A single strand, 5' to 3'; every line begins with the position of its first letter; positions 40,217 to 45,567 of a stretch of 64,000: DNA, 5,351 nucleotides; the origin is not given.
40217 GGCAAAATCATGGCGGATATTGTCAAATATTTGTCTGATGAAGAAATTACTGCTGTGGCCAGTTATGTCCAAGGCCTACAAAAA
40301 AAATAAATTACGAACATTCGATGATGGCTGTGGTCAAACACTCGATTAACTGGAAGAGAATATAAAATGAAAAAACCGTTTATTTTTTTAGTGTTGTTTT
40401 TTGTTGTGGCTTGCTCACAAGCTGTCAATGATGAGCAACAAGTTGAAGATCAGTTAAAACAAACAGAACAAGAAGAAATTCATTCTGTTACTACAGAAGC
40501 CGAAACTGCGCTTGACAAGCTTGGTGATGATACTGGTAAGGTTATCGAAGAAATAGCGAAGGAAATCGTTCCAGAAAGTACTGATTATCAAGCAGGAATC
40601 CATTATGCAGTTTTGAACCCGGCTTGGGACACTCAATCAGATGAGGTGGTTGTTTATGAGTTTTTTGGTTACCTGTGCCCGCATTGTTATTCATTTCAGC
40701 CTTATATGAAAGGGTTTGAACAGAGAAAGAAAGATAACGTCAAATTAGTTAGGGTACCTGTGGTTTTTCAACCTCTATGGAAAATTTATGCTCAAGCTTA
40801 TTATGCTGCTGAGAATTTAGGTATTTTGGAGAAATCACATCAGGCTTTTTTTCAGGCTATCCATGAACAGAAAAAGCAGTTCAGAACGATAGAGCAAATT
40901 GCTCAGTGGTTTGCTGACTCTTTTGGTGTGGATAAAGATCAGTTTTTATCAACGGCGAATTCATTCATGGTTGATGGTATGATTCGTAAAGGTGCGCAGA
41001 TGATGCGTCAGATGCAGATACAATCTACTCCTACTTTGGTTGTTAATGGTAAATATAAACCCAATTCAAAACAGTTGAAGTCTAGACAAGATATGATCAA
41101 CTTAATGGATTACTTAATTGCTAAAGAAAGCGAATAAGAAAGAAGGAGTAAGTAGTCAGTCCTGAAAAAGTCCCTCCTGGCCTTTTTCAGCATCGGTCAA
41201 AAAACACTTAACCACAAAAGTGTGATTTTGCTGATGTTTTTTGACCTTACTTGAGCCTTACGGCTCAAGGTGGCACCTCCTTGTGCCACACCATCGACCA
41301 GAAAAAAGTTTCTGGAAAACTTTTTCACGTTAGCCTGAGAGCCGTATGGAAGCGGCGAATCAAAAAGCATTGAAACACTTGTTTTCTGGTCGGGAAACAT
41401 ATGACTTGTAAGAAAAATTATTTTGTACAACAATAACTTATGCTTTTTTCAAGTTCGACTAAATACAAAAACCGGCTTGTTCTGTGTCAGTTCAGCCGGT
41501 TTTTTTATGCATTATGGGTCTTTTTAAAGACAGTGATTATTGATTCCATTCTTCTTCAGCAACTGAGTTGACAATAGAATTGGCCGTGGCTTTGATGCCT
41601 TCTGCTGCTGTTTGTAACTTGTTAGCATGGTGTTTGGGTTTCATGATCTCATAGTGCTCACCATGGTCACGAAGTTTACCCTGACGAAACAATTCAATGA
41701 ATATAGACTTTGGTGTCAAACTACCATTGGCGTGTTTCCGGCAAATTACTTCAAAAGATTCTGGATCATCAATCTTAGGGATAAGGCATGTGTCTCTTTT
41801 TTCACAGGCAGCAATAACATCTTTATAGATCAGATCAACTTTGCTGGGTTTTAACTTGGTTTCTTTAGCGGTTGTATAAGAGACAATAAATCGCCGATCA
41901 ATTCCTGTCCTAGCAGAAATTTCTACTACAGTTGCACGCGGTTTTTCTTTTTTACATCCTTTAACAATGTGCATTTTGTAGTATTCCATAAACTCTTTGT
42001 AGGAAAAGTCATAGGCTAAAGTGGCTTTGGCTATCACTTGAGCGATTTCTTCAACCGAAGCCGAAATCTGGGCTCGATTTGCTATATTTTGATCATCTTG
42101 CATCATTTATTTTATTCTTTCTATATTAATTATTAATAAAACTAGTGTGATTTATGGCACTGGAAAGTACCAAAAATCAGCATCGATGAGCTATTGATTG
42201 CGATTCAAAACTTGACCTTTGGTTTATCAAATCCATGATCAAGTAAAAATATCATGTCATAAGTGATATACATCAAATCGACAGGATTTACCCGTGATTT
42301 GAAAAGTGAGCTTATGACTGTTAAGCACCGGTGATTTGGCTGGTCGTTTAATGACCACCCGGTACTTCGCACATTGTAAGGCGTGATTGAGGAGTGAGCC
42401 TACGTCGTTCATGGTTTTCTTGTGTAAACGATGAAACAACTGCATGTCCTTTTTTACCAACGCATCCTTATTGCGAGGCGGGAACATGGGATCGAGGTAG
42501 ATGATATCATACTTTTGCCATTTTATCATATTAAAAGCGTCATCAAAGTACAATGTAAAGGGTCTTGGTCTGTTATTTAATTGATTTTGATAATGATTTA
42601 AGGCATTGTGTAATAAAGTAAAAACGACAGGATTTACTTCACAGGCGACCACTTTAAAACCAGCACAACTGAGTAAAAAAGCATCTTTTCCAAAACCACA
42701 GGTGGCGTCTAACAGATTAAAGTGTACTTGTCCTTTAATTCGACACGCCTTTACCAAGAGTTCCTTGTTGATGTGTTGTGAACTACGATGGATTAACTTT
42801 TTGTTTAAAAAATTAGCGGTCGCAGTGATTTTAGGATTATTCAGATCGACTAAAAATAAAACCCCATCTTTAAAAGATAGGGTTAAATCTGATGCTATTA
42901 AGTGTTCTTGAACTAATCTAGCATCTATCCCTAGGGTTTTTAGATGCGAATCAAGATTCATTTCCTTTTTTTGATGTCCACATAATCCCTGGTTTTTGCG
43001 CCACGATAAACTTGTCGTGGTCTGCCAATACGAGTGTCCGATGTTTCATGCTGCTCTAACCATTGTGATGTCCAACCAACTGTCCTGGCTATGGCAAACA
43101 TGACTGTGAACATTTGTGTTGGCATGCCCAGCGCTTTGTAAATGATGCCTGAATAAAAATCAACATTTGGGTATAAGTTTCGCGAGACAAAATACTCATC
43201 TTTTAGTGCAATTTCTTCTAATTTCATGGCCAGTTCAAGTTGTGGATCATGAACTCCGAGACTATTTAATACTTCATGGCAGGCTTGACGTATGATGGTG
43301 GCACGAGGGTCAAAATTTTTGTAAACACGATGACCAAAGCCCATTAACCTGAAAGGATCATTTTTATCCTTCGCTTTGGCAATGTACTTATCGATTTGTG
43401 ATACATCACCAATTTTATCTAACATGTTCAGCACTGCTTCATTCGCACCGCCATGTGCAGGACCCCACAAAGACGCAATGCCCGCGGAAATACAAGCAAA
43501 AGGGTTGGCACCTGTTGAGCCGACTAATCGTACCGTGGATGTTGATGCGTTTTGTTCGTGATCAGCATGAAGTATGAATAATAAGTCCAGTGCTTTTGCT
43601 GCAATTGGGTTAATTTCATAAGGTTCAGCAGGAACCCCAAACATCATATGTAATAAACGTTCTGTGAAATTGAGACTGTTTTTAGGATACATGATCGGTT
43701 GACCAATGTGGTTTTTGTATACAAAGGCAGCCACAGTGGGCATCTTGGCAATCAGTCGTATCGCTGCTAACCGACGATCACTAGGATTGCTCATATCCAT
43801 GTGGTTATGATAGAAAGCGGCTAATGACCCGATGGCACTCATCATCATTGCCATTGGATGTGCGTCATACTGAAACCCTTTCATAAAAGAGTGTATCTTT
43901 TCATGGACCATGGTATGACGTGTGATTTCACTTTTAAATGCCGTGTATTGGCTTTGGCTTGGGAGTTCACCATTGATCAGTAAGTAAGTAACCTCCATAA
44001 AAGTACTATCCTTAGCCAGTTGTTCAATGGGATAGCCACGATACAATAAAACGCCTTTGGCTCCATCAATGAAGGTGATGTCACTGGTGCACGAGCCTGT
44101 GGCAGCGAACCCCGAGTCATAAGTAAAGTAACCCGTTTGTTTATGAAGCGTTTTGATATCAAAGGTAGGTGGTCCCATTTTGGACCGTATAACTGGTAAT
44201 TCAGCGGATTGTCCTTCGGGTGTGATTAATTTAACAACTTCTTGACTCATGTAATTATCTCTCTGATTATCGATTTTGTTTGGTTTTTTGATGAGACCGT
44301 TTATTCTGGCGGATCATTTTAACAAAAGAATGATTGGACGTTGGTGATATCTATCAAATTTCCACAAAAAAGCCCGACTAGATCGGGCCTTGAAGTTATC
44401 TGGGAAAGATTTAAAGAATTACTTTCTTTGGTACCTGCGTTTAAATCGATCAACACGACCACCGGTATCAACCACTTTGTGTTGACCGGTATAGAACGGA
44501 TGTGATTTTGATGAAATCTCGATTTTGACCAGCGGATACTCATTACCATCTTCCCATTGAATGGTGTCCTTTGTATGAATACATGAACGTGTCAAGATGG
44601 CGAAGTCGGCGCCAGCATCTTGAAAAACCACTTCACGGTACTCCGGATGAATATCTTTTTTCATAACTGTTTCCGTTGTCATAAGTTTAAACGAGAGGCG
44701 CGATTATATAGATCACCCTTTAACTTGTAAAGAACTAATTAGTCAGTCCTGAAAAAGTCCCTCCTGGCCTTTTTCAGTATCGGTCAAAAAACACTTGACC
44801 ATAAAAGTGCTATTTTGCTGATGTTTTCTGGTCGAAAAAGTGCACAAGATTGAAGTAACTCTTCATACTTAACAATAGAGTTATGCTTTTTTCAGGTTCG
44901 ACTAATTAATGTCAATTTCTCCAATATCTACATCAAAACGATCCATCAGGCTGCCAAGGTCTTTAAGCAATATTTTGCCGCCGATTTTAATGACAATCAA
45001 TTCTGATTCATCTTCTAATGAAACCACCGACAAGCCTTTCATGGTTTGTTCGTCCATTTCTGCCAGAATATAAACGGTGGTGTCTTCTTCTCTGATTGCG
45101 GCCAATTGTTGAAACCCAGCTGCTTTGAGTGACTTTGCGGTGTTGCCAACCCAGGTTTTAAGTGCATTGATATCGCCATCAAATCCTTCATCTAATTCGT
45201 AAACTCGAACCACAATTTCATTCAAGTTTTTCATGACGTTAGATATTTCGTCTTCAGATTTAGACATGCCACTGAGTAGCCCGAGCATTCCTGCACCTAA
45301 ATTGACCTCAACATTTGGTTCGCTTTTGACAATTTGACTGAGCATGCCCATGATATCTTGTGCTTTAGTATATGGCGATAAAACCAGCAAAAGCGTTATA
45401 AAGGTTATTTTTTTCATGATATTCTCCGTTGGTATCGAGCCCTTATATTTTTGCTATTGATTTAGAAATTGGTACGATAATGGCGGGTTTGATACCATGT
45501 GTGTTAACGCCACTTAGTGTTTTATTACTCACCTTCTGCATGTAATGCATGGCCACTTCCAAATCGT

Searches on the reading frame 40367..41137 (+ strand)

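Call 68: search_protein_families(library=pfam, proteins=[window:40367-41137:+], max_evalue=0.0001)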
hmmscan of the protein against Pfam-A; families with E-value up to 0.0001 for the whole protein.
window:40367-41137:+ (256 aa): 4 families
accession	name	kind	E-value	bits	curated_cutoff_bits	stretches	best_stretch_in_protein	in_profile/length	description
PF01323.26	DSBA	-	2.2e-13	50.9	25.6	1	143-232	90-178/191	DSBA-like thioredoxin domain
PF13462.12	Thioredoxin_4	-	8.5e-12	46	23.2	1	93-244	14-163/165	Thioredoxin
PF13743.12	Thioredoxin_5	-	1.4e-07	31.9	27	0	163-228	101-165/186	Thioredoxin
PF00085.26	Thioredoxin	-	7.1e-06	26.4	23.5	0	90-132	16-58/103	Thioredoxin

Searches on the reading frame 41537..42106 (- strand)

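Call 68: search_protein_families(library=pfam, proteins=[window:41537-42106:-], max_evalue=0.0001)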
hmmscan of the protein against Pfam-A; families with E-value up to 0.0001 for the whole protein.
window:41537-42106:- (189 aa): 0 families

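Call 69: search_protein_families(library=pfam, proteins=[window:41537-42106:-], max_evalue=0.1)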
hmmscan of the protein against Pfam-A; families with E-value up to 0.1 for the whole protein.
window:41537-42106:- (189 aa): 1 family
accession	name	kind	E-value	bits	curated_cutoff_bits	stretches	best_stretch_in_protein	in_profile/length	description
PF04452.19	Methyltrans_RNA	-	0.045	13.8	23.9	1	44-127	6-91/165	RNA methyltransferase domain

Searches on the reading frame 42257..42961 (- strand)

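Call 68: search_protein_families(library=pfam, proteins=[window:42257-42961:-], max_evalue=0.0001)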
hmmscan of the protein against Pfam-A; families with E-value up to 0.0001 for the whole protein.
window:42257-42961:- (234 aa): 1 family
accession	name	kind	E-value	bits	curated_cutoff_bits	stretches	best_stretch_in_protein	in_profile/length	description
PF04445.19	SAM_MT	-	1.5e-52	178.8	26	1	23-233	13-229/230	Putative SAM-dependent methyltransferase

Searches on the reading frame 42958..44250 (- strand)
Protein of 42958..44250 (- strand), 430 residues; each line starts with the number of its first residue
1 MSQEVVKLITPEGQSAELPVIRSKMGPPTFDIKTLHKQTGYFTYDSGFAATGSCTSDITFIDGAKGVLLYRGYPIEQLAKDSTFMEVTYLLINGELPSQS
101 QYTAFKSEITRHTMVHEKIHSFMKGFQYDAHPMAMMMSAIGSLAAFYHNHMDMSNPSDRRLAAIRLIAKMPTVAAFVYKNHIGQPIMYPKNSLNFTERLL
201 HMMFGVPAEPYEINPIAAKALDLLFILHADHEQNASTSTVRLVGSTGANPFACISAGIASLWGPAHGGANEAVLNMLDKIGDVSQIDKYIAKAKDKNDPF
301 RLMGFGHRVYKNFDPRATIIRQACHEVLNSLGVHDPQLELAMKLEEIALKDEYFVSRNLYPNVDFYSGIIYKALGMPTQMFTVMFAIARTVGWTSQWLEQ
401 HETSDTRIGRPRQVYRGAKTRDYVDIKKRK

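Call 68: search_protein_families(library=pfam, proteins=[window:42958-44250:-], max_evalue=0.0001)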
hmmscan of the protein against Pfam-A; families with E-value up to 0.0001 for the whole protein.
window:42958-44250:- (430 aa): 1 family
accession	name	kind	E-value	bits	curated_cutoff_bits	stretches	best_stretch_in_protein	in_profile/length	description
PF00285.26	Citrate_synt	-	9.3e-144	479.3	27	1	47-412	1-357/357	Citrate synthase, C-terminal domain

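Call 79: list_cluster_members(proteins=[window:42958-44250:-, window:24294-25283:-, window:59219-60583:-])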
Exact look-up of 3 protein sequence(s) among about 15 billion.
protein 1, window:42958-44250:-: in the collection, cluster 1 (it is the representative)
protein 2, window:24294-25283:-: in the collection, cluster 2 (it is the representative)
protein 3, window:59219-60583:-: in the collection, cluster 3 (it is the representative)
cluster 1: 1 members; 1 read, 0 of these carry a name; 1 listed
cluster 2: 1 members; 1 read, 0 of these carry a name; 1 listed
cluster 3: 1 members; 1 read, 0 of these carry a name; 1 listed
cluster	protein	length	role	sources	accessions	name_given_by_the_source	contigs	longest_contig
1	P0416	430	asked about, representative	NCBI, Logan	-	-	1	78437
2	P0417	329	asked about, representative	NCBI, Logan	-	-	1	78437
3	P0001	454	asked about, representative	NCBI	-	-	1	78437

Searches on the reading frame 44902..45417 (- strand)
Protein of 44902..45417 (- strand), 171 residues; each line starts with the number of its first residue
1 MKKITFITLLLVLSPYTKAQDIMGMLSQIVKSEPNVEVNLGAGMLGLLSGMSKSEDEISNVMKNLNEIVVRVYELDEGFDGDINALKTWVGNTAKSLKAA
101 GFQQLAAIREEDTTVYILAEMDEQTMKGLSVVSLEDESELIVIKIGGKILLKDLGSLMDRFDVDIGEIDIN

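Call 68: search_protein_families(library=pfam, proteins=[window:44902-45417:-], max_evalue=0.0001)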
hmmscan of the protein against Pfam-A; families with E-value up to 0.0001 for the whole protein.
window:44902-45417:- (171 aa): 1 family
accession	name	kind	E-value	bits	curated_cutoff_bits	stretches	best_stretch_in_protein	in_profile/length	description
PF14060.11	DUF4252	-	9.2e-15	55.3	23.9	1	34-157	5-125/125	Domain of unknown function (DUF4252)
